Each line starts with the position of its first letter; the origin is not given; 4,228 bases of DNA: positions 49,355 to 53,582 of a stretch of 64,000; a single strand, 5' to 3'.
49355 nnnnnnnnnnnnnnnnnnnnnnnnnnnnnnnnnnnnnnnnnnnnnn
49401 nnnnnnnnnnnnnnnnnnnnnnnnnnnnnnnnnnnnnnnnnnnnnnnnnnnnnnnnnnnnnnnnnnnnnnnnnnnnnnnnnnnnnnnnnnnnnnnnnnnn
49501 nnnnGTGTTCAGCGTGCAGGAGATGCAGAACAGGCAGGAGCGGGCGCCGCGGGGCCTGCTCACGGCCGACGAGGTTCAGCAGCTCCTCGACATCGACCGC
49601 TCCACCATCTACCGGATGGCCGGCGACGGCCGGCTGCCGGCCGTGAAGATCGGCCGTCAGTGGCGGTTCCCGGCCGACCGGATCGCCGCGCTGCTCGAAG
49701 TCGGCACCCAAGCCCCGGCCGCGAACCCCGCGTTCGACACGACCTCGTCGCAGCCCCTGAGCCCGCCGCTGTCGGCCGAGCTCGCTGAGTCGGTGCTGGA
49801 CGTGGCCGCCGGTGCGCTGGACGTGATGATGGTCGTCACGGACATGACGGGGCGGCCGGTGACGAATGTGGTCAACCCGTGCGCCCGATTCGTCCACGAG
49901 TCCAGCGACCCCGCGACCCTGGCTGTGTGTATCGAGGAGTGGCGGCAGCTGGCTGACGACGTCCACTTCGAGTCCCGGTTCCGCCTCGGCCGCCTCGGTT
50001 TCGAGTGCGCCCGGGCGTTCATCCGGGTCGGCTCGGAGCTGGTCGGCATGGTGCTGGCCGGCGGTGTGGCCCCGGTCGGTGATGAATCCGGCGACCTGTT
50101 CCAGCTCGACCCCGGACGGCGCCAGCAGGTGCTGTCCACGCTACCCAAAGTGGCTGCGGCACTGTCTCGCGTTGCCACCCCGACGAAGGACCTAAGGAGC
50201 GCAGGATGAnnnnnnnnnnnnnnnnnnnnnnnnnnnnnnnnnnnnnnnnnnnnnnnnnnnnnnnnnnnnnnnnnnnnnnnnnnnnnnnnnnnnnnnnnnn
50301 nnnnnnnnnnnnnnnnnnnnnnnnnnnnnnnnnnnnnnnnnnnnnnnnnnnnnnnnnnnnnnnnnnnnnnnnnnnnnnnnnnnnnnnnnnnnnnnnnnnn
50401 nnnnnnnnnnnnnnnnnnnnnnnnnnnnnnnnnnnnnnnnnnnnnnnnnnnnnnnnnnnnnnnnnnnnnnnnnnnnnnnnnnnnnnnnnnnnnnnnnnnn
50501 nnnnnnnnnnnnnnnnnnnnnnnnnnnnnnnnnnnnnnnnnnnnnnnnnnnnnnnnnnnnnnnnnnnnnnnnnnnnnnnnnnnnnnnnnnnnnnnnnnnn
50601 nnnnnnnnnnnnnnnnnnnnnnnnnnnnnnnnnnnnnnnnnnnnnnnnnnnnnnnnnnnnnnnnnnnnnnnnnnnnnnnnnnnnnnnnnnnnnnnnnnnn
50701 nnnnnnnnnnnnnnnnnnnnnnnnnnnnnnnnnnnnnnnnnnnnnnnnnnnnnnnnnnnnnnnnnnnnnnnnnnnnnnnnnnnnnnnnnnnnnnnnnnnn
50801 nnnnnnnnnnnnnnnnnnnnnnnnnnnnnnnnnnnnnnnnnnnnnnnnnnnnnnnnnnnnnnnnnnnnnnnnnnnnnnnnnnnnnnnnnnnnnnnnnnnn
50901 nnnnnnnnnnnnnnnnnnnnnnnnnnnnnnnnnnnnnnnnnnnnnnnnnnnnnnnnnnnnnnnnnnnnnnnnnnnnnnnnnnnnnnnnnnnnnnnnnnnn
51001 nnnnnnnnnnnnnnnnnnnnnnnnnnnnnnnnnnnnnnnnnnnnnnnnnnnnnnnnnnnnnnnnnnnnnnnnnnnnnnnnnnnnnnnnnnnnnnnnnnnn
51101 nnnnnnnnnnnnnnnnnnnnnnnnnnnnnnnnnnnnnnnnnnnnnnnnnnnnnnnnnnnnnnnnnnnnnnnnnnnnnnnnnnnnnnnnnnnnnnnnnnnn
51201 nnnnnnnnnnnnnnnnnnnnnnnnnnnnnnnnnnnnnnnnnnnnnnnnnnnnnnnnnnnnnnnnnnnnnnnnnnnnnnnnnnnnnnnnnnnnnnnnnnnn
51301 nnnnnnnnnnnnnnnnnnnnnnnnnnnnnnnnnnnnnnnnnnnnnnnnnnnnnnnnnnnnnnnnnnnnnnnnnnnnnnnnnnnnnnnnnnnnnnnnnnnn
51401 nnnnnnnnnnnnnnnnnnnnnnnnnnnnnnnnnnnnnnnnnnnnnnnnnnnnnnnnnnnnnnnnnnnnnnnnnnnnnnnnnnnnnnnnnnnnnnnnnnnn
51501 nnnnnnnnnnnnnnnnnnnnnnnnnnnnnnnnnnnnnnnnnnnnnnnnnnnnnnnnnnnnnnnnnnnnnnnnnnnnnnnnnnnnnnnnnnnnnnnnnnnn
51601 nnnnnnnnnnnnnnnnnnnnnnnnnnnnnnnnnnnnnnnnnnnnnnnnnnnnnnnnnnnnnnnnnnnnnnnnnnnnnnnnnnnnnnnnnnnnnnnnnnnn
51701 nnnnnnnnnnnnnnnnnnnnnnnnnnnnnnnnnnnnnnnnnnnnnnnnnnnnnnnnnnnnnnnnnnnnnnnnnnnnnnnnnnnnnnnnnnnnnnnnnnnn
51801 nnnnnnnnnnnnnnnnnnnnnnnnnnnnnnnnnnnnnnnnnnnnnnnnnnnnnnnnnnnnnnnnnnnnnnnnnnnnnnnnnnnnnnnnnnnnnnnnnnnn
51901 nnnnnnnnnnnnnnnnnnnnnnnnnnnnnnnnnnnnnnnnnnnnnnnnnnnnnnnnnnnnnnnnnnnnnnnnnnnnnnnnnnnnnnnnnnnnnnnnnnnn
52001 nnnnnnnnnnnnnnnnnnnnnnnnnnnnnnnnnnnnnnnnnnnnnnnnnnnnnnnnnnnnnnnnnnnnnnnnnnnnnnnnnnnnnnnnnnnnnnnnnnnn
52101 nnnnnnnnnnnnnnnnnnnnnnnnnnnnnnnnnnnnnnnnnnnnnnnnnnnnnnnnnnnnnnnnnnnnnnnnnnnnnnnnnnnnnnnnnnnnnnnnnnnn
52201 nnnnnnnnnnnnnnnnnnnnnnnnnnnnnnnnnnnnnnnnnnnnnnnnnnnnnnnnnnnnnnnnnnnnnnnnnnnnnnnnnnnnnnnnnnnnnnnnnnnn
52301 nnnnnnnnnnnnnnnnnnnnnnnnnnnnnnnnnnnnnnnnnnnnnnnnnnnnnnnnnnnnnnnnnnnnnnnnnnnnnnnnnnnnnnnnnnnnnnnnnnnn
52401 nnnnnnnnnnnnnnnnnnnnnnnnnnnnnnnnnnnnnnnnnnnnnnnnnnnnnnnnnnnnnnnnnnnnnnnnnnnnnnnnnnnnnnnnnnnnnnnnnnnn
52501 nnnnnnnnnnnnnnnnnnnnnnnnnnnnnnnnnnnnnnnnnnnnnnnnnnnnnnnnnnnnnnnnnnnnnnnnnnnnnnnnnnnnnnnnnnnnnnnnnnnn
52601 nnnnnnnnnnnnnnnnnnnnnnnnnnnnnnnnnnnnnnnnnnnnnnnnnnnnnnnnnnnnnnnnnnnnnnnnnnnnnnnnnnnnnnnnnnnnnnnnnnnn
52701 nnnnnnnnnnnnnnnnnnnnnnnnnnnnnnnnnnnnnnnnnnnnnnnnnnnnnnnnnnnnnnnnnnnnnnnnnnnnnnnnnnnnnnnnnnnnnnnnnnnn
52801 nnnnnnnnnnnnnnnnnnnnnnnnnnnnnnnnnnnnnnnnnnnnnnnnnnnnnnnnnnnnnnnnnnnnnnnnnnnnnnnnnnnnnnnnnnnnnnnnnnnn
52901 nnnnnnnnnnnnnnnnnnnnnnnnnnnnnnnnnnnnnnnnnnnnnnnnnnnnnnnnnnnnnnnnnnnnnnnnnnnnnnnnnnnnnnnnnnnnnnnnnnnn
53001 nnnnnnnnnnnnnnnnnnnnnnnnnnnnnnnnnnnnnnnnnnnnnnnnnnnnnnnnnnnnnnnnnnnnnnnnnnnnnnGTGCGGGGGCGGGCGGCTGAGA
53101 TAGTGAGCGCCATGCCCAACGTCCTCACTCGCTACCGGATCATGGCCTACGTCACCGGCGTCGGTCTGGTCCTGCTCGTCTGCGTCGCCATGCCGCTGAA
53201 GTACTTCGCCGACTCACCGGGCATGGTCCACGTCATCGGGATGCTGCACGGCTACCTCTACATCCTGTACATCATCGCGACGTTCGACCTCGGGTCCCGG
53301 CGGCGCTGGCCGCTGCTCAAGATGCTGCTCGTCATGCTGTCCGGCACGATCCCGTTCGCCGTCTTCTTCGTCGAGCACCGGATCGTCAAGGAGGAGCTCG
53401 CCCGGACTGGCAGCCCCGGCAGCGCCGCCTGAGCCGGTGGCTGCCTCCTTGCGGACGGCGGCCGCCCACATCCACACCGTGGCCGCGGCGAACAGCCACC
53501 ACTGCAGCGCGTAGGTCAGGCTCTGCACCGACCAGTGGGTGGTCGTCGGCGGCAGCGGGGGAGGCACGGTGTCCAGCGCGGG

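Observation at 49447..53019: Sulfide-oxidation and sulfur-relay cluster under an unusual HTH-PocR regulator and a perfect CRP box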

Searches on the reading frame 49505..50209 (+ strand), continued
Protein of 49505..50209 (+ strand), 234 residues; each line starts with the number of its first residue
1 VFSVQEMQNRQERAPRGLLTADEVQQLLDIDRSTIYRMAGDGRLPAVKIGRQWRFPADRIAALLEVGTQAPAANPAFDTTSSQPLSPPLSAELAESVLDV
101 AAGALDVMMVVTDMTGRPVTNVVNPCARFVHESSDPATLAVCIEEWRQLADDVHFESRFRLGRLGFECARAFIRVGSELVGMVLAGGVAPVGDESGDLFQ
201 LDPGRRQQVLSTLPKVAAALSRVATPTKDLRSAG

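Call 55: search_protein_families(library=pfam, proteins=[L030:2560-2820:+, L030:2828-3274:+, L030:3309-3830:+, L030:3856-6633:+, L014:10719-12437:+, L049:4778-5419:+], max_evalue=0.001)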
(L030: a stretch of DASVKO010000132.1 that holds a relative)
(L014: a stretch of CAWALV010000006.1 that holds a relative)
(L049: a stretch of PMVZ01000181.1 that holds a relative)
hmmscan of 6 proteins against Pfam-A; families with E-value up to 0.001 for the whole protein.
L030:2560-2820:+ (86 aa): 1 family
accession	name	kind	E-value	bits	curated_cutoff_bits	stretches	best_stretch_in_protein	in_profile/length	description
PF01206.22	TusA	-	1.6e-18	66.8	28.6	1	16-84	2-70/70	Sulfurtransferase TusA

L030:2828-3274:+ (148 aa): 1 family
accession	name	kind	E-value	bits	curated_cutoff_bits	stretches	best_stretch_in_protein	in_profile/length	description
PF02662.21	FlpD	-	2.2e-26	92.7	22.3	1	13-135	1-123/123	Methyl-viologen-reducing hydrogenase, delta subunit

L030:3309-3830:+ (173 aa): 2 families
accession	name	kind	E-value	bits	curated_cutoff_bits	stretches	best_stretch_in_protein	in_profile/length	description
PF13686.11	DrsE_2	-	4e-62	209.2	25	1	19-172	3-156/156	DsrE/DsrF/DrsH-like family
PF02635.20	DsrE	-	1.2e-10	42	22.7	1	98-159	39-102/116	DsrE/DsrF-like family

L030:3856-6633:+ (925 aa): 16 families
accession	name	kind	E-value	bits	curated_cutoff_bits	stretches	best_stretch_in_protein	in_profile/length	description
PF07992.20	Pyr_redox_2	-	4.3e-42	145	26.1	2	255-548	2-291/291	Pyridine nucleotide-disulphide oxidoreductase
PF13450.12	NAD_binding_8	-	4.7e-16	59.3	21.9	2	258-290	1-33/68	NAD(P)-binding Rossmann-like domain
PF13738.12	Pyr_redox_3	-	8.1e-15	55.3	30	0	371-416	153-197/305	Pyridine nucleotide-disulphide oxidoreductase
PF14691.11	Fer4_20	-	1.5e-14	54.2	25.8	1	161-238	29-109/113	Dihydroprymidine dehydrogenase domain II, 4Fe-4S cluster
PF12831.13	FAD_oxidored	-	1.5e-13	51.2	27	2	12-49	1-38/416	FAD dependent oxidoreductase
PF00890.30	FAD_binding_2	-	1.1e-12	48.3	20.4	2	12-47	1-36/414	FAD binding domain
PF00070.33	Pyr_redox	-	9.2e-11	42.6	22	0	384-457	1-78/82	Pyridine nucleotide-disulphide oxidoreductase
PF01946.23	Thi4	-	2.7e-10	40.4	26.2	1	255-290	19-55/235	Thi4 family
PF01266.30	DAO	-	4.9e-10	39.9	27.9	1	256-289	2-35/353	FAD dependent oxidoreductase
PF01134.28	GIDA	-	7.9e-10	38.8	22.1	1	12-42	1-31/391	Glucose inhibited division protein A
PF03486.20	HI0933_like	-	4e-09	36.7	50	0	255-289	2-36/244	HI0933-like protein Rossmann domain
PF01494.25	FAD_binding_3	-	4.3e-08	33.2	22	1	256-287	4-35/349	FAD binding domain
PF01262.27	AlaDh_PNT_C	-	2.4e-07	30.9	23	0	255-288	30-63/214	Alanine dehydrogenase/PNT, C-terminal domain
PF01593.30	Amino_oxidase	-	1e-06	28.7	19.8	1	264-290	2-28/443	Flavin containing amine oxidoreductase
PF13241.12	NAD_binding_7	-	5.2e-05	24.2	22.1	0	379-407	4-32/104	Putative NAD(P)-binding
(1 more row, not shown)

L014:10719-12437:+ (572 aa): 13 families
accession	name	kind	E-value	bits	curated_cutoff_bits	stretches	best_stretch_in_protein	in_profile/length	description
PF07992.20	Pyr_redox_2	-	3e-10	40.5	26.1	1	147-265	3-119/291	Pyridine nucleotide-disulphide oxidoreductase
PF00037.32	Fer4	-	8.5e-10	38.5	21.1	1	495-517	2-24/24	4Fe-4S binding domain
PF14697.11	Fer4_21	-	3.3e-09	37.2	35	1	494-550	1-58/59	4Fe-4S dicluster domain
PF12837.12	Fer4_6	-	5.4e-08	32.9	25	1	494-516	2-24/24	4Fe-4S binding domain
PF12838.12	Fer4_7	-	2.3e-07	31.6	27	1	500-546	1-50/52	4Fe-4S dicluster domain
PF12797.12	Fer4_2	-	4.3e-06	26.8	24.5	1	495-513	4-22/22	4Fe-4S binding domain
PF13450.12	NAD_binding_8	-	6.6e-06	26.7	21.9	1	149-184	1-36/68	NAD(P)-binding Rossmann-like domain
PF12831.13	FAD_oxidored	-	6.7e-06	26.1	27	1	148-184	3-39/416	FAD dependent oxidoreductase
PF13187.11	Fer4_9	-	8.4e-06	26.2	27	1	500-549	1-52/52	4Fe-4S dicluster domain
PF13237.11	Fer4_10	-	9.3e-06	25.9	25.5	1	496-544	4-52/53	4Fe-4S dicluster domain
PF25160.1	LdpA_Fe-S-bd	-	2.8e-05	24.3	27.6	0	527-551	21-45/49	LdpA Fe-S cluster-binding domain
PF00890.30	FAD_binding_2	-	3.1e-05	23.8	20.4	1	149-183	4-38/414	FAD binding domain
PF00070.33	Pyr_redox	-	0.00019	22.3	22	1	148-183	3-37/82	Pyridine nucleotide-disulphide oxidoreductase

L049:4778-5419:+ (213 aa): 0 families

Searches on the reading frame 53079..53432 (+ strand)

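Call 3: search_protein_families(library=pfam, proteins=[window:53079-53432:+], max_evalue=0.01)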
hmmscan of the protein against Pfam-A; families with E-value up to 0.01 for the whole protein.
window:53079-53432:+ (117 aa): 1 family
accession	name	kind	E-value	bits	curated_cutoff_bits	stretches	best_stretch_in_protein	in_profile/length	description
PF12823.12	DUF3817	-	6.4e-29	101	27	1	16-103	1-84/85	Domain of unknown function (DUF3817)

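Call 4: search_protein_families(library=ncbifam, proteins=[window:53079-53432:+], max_evalue=0.01)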
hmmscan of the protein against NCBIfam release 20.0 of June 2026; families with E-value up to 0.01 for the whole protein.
window:53079-53432:+ (117 aa): 1 family
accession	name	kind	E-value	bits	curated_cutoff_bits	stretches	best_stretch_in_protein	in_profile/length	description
TIGR03954.1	integ_memb_HG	domain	7e-30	103.6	33.25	1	19-102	1-84/85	DUF3817 domain-containing protein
